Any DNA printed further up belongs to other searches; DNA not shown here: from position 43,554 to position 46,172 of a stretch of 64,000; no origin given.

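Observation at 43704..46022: Phospho-receiver domain fused to the fused beta+gamma diaphorase subunit of a group-3b-like [NiFe] hydrogenase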

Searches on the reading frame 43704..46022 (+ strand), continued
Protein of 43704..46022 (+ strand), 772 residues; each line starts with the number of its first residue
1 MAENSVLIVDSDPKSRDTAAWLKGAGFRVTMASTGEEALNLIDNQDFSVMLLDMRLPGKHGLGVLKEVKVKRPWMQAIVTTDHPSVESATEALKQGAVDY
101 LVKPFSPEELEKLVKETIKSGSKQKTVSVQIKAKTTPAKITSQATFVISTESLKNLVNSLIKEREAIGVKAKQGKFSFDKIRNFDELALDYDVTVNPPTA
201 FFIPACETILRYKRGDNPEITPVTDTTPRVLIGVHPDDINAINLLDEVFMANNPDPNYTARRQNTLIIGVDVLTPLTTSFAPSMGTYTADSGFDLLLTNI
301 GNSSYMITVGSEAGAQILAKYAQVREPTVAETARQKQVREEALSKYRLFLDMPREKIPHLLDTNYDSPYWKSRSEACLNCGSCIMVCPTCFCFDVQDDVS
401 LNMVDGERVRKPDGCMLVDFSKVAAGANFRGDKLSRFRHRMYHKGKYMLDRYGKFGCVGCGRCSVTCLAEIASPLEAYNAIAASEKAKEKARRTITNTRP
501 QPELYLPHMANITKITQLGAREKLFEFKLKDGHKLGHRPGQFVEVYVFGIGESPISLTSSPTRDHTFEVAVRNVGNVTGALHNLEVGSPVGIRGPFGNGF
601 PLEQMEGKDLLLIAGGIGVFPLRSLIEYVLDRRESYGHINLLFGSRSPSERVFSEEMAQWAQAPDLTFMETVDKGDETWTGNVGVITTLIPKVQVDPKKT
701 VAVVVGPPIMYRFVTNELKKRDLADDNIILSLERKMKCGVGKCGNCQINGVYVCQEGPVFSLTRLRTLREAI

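Call 5: find_homologous_proteins(query=window:43704-46019:+, max_evalue=1e-10)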
Query window:43704-46019:+ (772 aa): 429 proteins with E <= 1e-10 among 8000 candidates; the best 120 are listed.
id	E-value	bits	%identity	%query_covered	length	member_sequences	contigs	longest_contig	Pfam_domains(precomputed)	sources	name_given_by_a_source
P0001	0.0e+0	1654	92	100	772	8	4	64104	PF10418.15,PF17179.10,PF00175.27,PF12838.13,PF00970.31,PF00072.31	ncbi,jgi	jgi:NAD(P)H-flavin reductase/DNA-binding response OmpR family regulator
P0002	0.0e+0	1600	88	100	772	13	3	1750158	PF10418.15,PF17179.10,PF00175.27,PF12838.13,PF00970.31,PF00072.31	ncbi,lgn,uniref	ncbi:4Fe-4S dicluster domain-containing protein [Dehalogenimonas sp. 4OHTPN]|uniref:4Fe-4S dicluster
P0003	0.0e+0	1575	87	100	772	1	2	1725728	PF10418.15,PF17179.10,PF00175.27,PF12838.13,PF00970.31,PF00072.31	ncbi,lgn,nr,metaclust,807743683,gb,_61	ncbi:heterodisulfide reductase cytochrome reductase subunit [Dehalogenimonas sp. WBC-2]|nr:heterodis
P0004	0.0e+0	1565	86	100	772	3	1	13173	PF10418.15,PF17179.10,PF00175.27,PF12838.13,PF00970.31,PF00072.31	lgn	-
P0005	0.0e+0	1540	84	100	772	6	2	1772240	PF10418.15,PF17179.10,PF00175.27,PF12838.13,PF00970.31,PF00072.31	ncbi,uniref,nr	ncbi:MAG: 4Fe-4S dicluster domain-containing protein [Dehalogenimonas sp.]|uniref:4Fe-4S dicluster d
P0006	0.0e+0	1536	83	100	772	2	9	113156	PF10418.15,PF17179.10,PF00175.27,PF12838.13,PF00970.31,PF00072.31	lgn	-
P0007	0.0e+0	1515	82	100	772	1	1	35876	PF10418.15,PF17179.10,PF00175.27,PF12838.13,PF00970.31,PF00072.31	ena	-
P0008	0.0e+0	1497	81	100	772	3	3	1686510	PF10418.15,PF17179.10,PF00175.27,PF00970.31,PF00072.31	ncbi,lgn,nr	ncbi:response regulator receiver protein [Dehalogenimonas lykanthroporepellens BL-DC-9]|nr:response 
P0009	0.0e+0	1491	81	100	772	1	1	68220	PF10418.15,PF17179.10,PF00175.27,PF12838.13,PF00970.31,PF00072.31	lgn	-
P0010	0.0e+0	1191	65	100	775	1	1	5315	PF10418.15,PF17179.10,PF00175.27,PF12838.13,PF00970.31,PF00072.31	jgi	-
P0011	0.0e+0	1189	65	100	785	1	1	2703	PF10418.15,PF17179.10,PF00175.27,PF12838.13,PF00970.31,PF00072.31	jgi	jgi:sulfite reductase subunit B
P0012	0.0e+0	1187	65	100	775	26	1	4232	PF10418.15,PF17179.10,PF00175.27,PF12838.13,PF00970.31,PF00072.31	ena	-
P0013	0.0e+0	1186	64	100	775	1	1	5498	PF10418.15,PF17179.10,PF00175.27,PF12838.13,PF00970.31,PF00072.31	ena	-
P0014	0.0e+0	1185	64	100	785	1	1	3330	PF10418.15,PF17179.10,PF00175.27,PF12838.13,PF00970.31,PF00072.31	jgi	jgi:sulfite reductase subunit B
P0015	0.0e+0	1184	64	100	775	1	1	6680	PF10418.15,PF17179.10,PF00175.27,PF12838.13,PF00970.31,PF00072.31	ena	-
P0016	0.0e+0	1182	64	99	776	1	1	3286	PF10418.15,PF17179.10,PF00175.27,PF12838.13,PF00970.31,PF00072.31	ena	-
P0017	0.0e+0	1179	64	99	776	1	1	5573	PF10418.15,PF17179.10,PF00175.27,PF12838.13,PF00970.31,PF00072.31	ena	-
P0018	0.0e+0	1175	64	100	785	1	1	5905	PF10418.15,PF17179.10,PF00175.27,PF12838.13,PF00970.31,PF00072.31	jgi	-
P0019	0.0e+0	1173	64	100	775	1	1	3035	PF10418.15,PF17179.10,PF00175.27,PF12838.13,PF00970.31,PF00072.31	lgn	-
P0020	0.0e+0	1166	63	100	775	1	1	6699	PF10418.15,PF17179.10,PF00175.27,PF12838.13,PF00970.31,PF00072.31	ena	-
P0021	0.0e+0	1166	64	100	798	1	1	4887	PF10418.15,PF17179.10,PF00175.27,PF12838.13,PF00970.31,PF00072.31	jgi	-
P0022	0.0e+0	1164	64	100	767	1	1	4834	PF10418.15,PF17179.10,PF00175.27,PF12838.13,PF00970.31,PF00072.31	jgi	-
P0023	0.0e+0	1163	63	100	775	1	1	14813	PF10418.15,PF17179.10,PF00175.27,PF12838.13,PF00970.31,PF00072.31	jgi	-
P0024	0.0e+0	1163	63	100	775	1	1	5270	PF10418.15,PF17179.10,PF00175.27,PF12838.13,PF00970.31,PF00072.31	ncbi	-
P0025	0.0e+0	1162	64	100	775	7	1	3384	PF10418.15,PF17179.10,PF00175.27,PF12838.13,PF00970.31,PF00072.31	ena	-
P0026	0.0e+0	1161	63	100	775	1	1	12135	PF10418.15,PF17179.10,PF00175.27,PF12838.13,PF00970.31,PF00072.31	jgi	-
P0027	0.0e+0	1160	63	100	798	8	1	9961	PF10418.15,PF17179.10,PF00175.27,PF12838.13,PF00970.31,PF00072.31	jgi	jgi:sulfite reductase subunit B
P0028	0.0e+0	1160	63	100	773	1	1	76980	PF10418.15,PF17179.10,PF00175.27,PF12838.13,PF00970.31,PF00072.31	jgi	-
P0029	0.0e+0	1157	63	100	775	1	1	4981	PF10418.15,PF17179.10,PF00175.27,PF12838.13,PF00970.31,PF00072.31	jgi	-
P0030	0.0e+0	1157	63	100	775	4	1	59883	PF10418.15,PF17179.10,PF00175.27,PF12838.13,PF00970.31,PF00072.31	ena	-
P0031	0.0e+0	1157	63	100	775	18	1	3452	PF10418.15,PF17179.10,PF00175.27,PF12838.13,PF00970.31,PF00072.31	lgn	-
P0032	0.0e+0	1157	63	100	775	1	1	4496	PF10418.15,PF17179.10,PF00175.27,PF12838.13,PF00970.31,PF00072.31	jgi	-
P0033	0.0e+0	1156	63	100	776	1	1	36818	PF10418.15,PF17179.10,PF00175.27,PF12838.13,PF00970.31,PF00072.31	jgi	jgi:NAD(P)H-flavin reductase/CheY-like chemotaxis protein/formate hydrogenlyase subunit 6/NADH:ubiqu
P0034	0.0e+0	1156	63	100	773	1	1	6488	PF10418.15,PF17179.10,PF00175.27,PF12838.13,PF00970.31,PF00072.31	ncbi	-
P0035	0.0e+0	1155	62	100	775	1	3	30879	PF10418.15,PF17179.10,PF00175.27,PF12838.13,PF00970.31,PF00072.31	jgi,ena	jgi:sulfite reductase subunit B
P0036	0.0e+0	1155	62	100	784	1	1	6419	PF10418.15,PF17179.10,PF00175.27,PF12838.13,PF00970.31,PF00072.31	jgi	jgi:sulfite reductase subunit B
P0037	0.0e+0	1154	62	100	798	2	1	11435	PF10418.15,PF17179.10,PF00175.27,PF12838.13,PF00970.31,PF00072.31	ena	-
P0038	0.0e+0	1153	62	100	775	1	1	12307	PF10418.15,PF17179.10,PF00175.27,PF12838.13,PF00970.31,PF00072.31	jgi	jgi:sulfite reductase subunit B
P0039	0.0e+0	1152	62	100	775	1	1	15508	PF10418.15,PF17179.10,PF00175.27,PF12838.13,PF00970.31,PF00072.31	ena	-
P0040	0.0e+0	1150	62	100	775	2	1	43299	PF10418.15,PF17179.10,PF00175.27,PF12838.13,PF00970.31,PF00072.31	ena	-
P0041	0.0e+0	1150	63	100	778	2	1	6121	PF10418.15,PF17179.10,PF00175.27,PF12838.13,PF00970.31,PF00072.31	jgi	jgi:sulfite reductase subunit B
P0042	0.0e+0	1149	63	100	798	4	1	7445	PF10418.15,PF17179.10,PF00175.27,PF12838.13,PF00970.31,PF00072.31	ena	-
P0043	0.0e+0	1148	63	100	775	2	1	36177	PF10418.15,PF17179.10,PF00175.27,PF12838.13,PF00970.31,PF00072.31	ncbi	-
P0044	0.0e+0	1147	62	100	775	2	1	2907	PF10418.15,PF17179.10,PF00175.27,PF12838.13,PF00970.31,PF00072.31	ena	-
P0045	0.0e+0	1147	62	100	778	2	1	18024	PF10418.15,PF17179.10,PF00175.27,PF12838.13,PF00970.31,PF00072.31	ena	-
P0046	0.0e+0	1147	61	100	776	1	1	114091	PF10418.15,PF17179.10,PF00175.27,PF12838.13,PF00970.31,PF00072.31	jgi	-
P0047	0.0e+0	1146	62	100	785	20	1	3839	PF10418.15,PF17179.10,PF00175.27,PF12838.13,PF00970.31,PF00072.31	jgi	-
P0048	0.0e+0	1146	64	100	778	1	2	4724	PF10418.15,PF17179.10,PF00175.27,PF12838.13,PF00970.31,PF00072.31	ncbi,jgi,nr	ncbi:MAG: response regulator [Chloroflexi bacterium]|nr:response regulator [Chloroflexota bacterium]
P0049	0.0e+0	1144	62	100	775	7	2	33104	PF10418.15,PF17179.10,PF00175.27,PF12838.13,PF00970.31,PF00072.31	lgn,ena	-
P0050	0.0e+0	1143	62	100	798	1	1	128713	PF10418.15,PF17179.10,PF00175.27,PF12838.13,PF00970.31,PF00072.31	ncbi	-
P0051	0.0e+0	1142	62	100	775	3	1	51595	PF10418.15,PF17179.10,PF00175.27,PF12838.13,PF00970.31,PF00072.31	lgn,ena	-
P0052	0.0e+0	1142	63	100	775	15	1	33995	PF10418.15,PF17179.10,PF00175.27,PF12838.13,PF00970.31,PF00072.31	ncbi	-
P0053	0.0e+0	1142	63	100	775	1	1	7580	PF10418.15,PF17179.10,PF00175.27,PF12838.13,PF00072.31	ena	-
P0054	0.0e+0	1140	63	100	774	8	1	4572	PF10418.15,PF17179.10,PF00175.27,PF12838.13,PF00970.31,PF00072.31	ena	-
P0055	0.0e+0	1138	62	100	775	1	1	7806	PF10418.15,PF17179.10,PF00175.27,PF12838.13,PF00970.31,PF00072.31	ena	-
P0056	0.0e+0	1136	61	100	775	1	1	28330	PF10418.15,PF17179.10,PF00175.27,PF12838.13,PF00970.31,PF00072.31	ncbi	-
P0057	0.0e+0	1135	62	100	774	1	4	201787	PF10418.15,PF17179.10,PF00175.27,PF12838.13,PF00970.31,PF00072.31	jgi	jgi:NAD(P)H-flavin reductase/CheY-like chemotaxis protein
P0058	0.0e+0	1134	62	100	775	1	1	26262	PF10418.15,PF17179.10,PF00175.27,PF12838.13,PF00970.31,PF00072.31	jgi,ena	-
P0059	0.0e+0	1134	63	100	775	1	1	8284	PF10418.15,PF17179.10,PF00175.27,PF12838.13,PF00970.31,PF00072.31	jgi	jgi:NAD(P)H-flavin reductase/CheY-like chemotaxis protein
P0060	0.0e+0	1134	63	100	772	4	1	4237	PF10418.15,PF17179.10,PF00175.27,PF12838.13,PF00072.31,PF13187.12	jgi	jgi:sulfite reductase subunit B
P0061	0.0e+0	1134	62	100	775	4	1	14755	PF10418.15,PF17179.10,PF00175.27,PF12838.13,PF00970.31,PF00072.31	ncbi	-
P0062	0.0e+0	1133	62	100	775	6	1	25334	PF10418.15,PF17179.10,PF00175.27,PF12838.13,PF00970.31,PF00072.31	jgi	-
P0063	0.0e+0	1132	62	100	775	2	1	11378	PF10418.15,PF17179.10,PF00175.27,PF12838.13,PF00970.31,PF00072.31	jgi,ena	-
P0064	0.0e+0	1132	62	100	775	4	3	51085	PF10418.15,PF17179.10,PF00175.27,PF12838.13,PF00970.31,PF00072.31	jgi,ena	-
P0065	0.0e+0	1132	62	100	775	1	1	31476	PF10418.15,PF17179.10,PF00175.27,PF12838.13,PF00970.31,PF00072.31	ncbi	-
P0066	0.0e+0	1131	63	100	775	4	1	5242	PF10418.15,PF17179.10,PF00175.27,PF12838.13,PF00970.31,PF00072.31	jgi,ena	-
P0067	0.0e+0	1131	61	100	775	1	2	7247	PF10418.15,PF17179.10,PF00175.27,PF12838.13,PF00970.31,PF00072.31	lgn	-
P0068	0.0e+0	1129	62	100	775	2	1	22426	PF10418.15,PF17179.10,PF00175.27,PF12838.13,PF00072.31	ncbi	-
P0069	0.0e+0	1129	61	100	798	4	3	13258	PF10418.15,PF17179.10,PF00175.27,PF12838.13,PF00970.31,PF00072.31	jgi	jgi:sulfite reductase subunit B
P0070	0.0e+0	1127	61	100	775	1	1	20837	PF10418.15,PF17179.10,PF00175.27,PF12838.13,PF00970.31,PF00072.31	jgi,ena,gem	-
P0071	0.0e+0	1127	62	100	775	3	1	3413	PF10418.15,PF17179.10,PF00175.27,PF12838.13,PF00970.31,PF00072.31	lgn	-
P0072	0.0e+0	1124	61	100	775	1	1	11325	PF10418.15,PF17179.10,PF00175.27,PF12838.13,PF00970.31,PF00072.31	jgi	jgi:sulfite reductase subunit B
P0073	0.0e+0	1124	61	100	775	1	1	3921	PF10418.15,PF17179.10,PF00175.27,PF12838.13,PF00970.31,PF00072.31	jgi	jgi:NAD(P)H-flavin reductase/CheY-like chemotaxis protein/formate hydrogenlyase subunit 6/NADH:ubiqu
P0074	0.0e+0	1123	62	100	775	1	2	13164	PF10418.15,PF17179.10,PF00175.27,PF12838.13,PF00970.31,PF00072.31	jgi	-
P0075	0.0e+0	1123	62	100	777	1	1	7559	PF10418.15,PF17179.10,PF00175.27,PF12838.13,PF00970.31,PF00072.31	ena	-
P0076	0.0e+0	1123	61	100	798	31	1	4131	PF10418.15,PF17179.10,PF00175.27,PF12838.13,PF00072.31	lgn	-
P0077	0.0e+0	1122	63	100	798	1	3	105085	PF10418.15,PF17179.10,PF00175.27,PF12838.13,PF00072.31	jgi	jgi:sulfite reductase subunit B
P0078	0.0e+0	1121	62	100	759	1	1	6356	PF10418.15,PF17179.10,PF00175.27,PF12838.13,PF00970.31,PF00072.31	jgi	-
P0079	0.0e+0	1120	61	100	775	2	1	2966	PF10418.15,PF17179.10,PF00175.27,PF12838.13,PF00970.31,PF00072.31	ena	-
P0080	0.0e+0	1119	62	100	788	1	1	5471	PF10418.15,PF17179.10,PF00175.27,PF12838.13,PF00970.31,PF00072.31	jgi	jgi:sulfite reductase subunit B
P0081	0.0e+0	1118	60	100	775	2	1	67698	PF10418.15,PF17179.10,PF00175.27,PF12838.13,PF00970.31,PF00072.31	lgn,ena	-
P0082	0.0e+0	1118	61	100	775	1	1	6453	PF10418.15,PF17179.10,PF00175.27,PF12838.13,PF00970.31,PF00072.31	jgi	jgi:sulfite reductase subunit B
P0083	0.0e+0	1117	61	100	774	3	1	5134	PF10418.15,PF17179.10,PF00175.27,PF12838.13,PF00970.31,PF00072.31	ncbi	-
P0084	0.0e+0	1113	61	100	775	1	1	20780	PF10418.15,PF17179.10,PF00175.27,PF12838.13,PF00970.31,PF00072.31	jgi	-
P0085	0.0e+0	1112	60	100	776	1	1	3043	PF10418.15,PF17179.10,PF00175.27,PF12838.13,PF00970.31,PF00072.31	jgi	-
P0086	0.0e+0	1110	61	100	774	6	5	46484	PF10418.15,PF17179.10,PF00175.27,PF12838.13,PF00970.31,PF00072.31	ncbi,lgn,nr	ncbi:MAG: 4Fe-4S dicluster domain-containing protein [Dehalococcoidales bacterium]|nr:4Fe-4S diclust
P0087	0.0e+0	1110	60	99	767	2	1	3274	PF10418.15,PF17179.10,PF00175.27,PF12838.13,PF00970.31,PF00072.31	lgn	-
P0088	0.0e+0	1110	60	100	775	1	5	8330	PF10418.15,PF17179.10,PF00175.27,PF12838.13,PF00970.31,PF00072.31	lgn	-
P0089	0.0e+0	1108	61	100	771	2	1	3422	PF10418.15,PF17179.10,PF00175.27,PF12838.13,PF00072.31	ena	-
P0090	0.0e+0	1108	61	100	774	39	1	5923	PF10418.15,PF17179.10,PF00175.27,PF12838.13,PF00970.31,PF00072.31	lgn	-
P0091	0.0e+0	1108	61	100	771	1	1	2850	PF10418.15,PF17179.10,PF00175.27,PF12838.13,PF00072.31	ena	-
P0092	0.0e+0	1107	60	100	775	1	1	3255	PF10418.15,PF17179.10,PF00175.27,PF00970.31,PF00072.31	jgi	jgi:sulfite reductase subunit B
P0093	0.0e+0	1106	61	100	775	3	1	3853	PF10418.15,PF17179.10,PF00175.27,PF12838.13,PF00970.31,PF00072.31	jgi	-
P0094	0.0e+0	1106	60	100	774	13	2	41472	PF10418.15,PF17179.10,PF00175.27,PF12838.13,PF00970.31,PF00072.31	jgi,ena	-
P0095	0.0e+0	1106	61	100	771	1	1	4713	PF10418.15,PF17179.10,PF00175.27,PF12838.13,PF00072.31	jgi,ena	jgi:NAD(P)H-flavin reductase/CheY-like chemotaxis protein/ferredoxin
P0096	0.0e+0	1105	61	100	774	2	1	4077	PF10418.15,PF17179.10,PF00175.27,PF12838.13,PF00970.31,PF00072.31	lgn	-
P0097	0.0e+0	1103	61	100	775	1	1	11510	PF10418.15,PF17179.10,PF00175.27,PF12838.13,PF00970.31,PF00072.31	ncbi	-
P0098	0.0e+0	1099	60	100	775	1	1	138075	PF10418.15,PF17179.10,PF00175.27,PF12838.13,PF00970.31,PF00072.31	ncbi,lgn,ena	-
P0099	0.0e+0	1098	61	100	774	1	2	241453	PF10418.15,PF17179.10,PF00175.27,PF12838.13,PF00970.31,PF00072.31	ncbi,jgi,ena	ncbi:MAG TPA: 4Fe-4S dicluster domain-containing protein [Dehalococcoidales bacterium]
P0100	0.0e+0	1096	60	100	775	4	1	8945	PF10418.15,PF17179.10,PF00175.27,PF12838.13,PF00970.31,PF00072.31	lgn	-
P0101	0.0e+0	1096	61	100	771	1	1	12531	PF10418.15,PF17179.10,PF00175.27,PF12838.13,PF00970.31,PF00072.31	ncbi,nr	ncbi:MAG: 4Fe-4S dicluster domain-containing protein [Dehalococcoidales bacterium]|nr:4Fe-4S diclust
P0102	0.0e+0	1094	60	100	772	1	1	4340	PF10418.15,PF17179.10,PF00175.27,PF12838.13,PF00970.31,PF00072.31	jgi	jgi:sulfite reductase subunit B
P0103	0.0e+0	1092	61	100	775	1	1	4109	PF10418.15,PF17179.10,PF00175.27,PF12838.13,PF00970.31,PF00072.31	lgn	-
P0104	0.0e+0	1091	60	100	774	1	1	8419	PF10418.15,PF17179.10,PF00175.27,PF12838.13,PF00970.31,PF00072.31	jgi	jgi:NAD(P)H-flavin reductase/CheY-like chemotaxis protein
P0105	0.0e+0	1090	59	100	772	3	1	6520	PF10418.15,PF17179.10,PF00175.27,PF12838.13,PF00970.31,PF00072.31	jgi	jgi:sulfite reductase subunit B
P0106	0.0e+0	1090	60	100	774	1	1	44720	PF10418.15,PF17179.10,PF00175.27,PF12838.13,PF00970.31,PF00072.31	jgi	jgi:NAD(P)H-flavin reductase/CheY-like chemotaxis protein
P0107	0.0e+0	1084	60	100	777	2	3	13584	PF10418.15,PF17179.10,PF00175.27,PF12838.13,PF00970.31,PF00072.31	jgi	jgi:sulfite reductase subunit B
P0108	0.0e+0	1083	59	100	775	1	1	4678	PF10418.15,PF17179.10,PF00175.27,PF00970.31,PF00072.31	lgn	-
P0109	0.0e+0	1083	61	100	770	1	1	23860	PF10418.15,PF17179.10,PF00175.27,PF12838.13,PF00970.31,PF00072.31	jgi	jgi:sulfite reductase subunit B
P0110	0.0e+0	1082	60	100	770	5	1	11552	PF10418.15,PF17179.10,PF00175.27,PF12838.13,PF00970.31,PF00072.31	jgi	jgi:sulfite reductase subunit B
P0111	0.0e+0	1080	60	100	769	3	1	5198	PF10418.15,PF17179.10,PF00175.27,PF12838.13,PF00970.31,PF00072.31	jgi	jgi:sulfite reductase subunit B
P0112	0.0e+0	1080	60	100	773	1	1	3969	PF10418.15,PF17179.10,PF00175.27,PF12838.13,PF00970.31,PF00072.31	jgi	-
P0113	0.0e+0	1079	60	100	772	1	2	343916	PF10418.15,PF17179.10,PF00175.27,PF12838.13,PF00970.31,PF00072.31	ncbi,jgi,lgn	jgi:sulfite reductase subunit B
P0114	0.0e+0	1078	61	100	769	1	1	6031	PF10418.15,PF17179.10,PF00175.27,PF12838.13,PF00970.31,PF00072.31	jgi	jgi:sulfite reductase subunit B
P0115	0.0e+0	1077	59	100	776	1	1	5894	PF10418.15,PF17179.10,PF00175.27,PF12838.13,PF00970.31,PF00072.31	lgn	-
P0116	0.0e+0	1077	60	100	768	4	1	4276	PF10418.15,PF17179.10,PF00175.27,PF12838.13,PF00970.31,PF00072.31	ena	-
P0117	0.0e+0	1077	59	100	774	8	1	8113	PF10418.15,PF17179.10,PF00175.27,PF12838.13,PF00970.31,PF00072.31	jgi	jgi:sulfite reductase subunit B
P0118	0.0e+0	1077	59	100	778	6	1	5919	PF10418.15,PF17179.10,PF00175.27,PF12838.13,PF00970.31,PF00072.31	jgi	jgi:sulfite reductase subunit B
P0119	0.0e+0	1077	59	100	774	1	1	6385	PF10418.15,PF17179.10,PF00175.27,PF12838.13,PF00970.31,PF00072.31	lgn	-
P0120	0.0e+0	1075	60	100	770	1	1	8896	PF10418.15,PF17179.10,PF00175.27,PF12838.13,PF00970.31,PF00072.31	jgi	jgi:NAD(P)H-flavin reductase/CheY-like chemotaxis protein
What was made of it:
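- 43704..46022 (+): REC-beta-gamma gene: a 772-aa fused diaphorase subunit with an N-terminal receiver. At least 120 orthologous clusters share the same architecture (call 5).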

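Call 9: find_encoding_contigs(protein=window:43704-46022:+, flank=10000, max_places=3)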
Protein window:43704-46022:+ (772 aa): no gene with exactly this product is on record in the collection.
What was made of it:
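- Tried and rejected: Exact-match contig look-up: the window's own protein is not on record (call 9).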
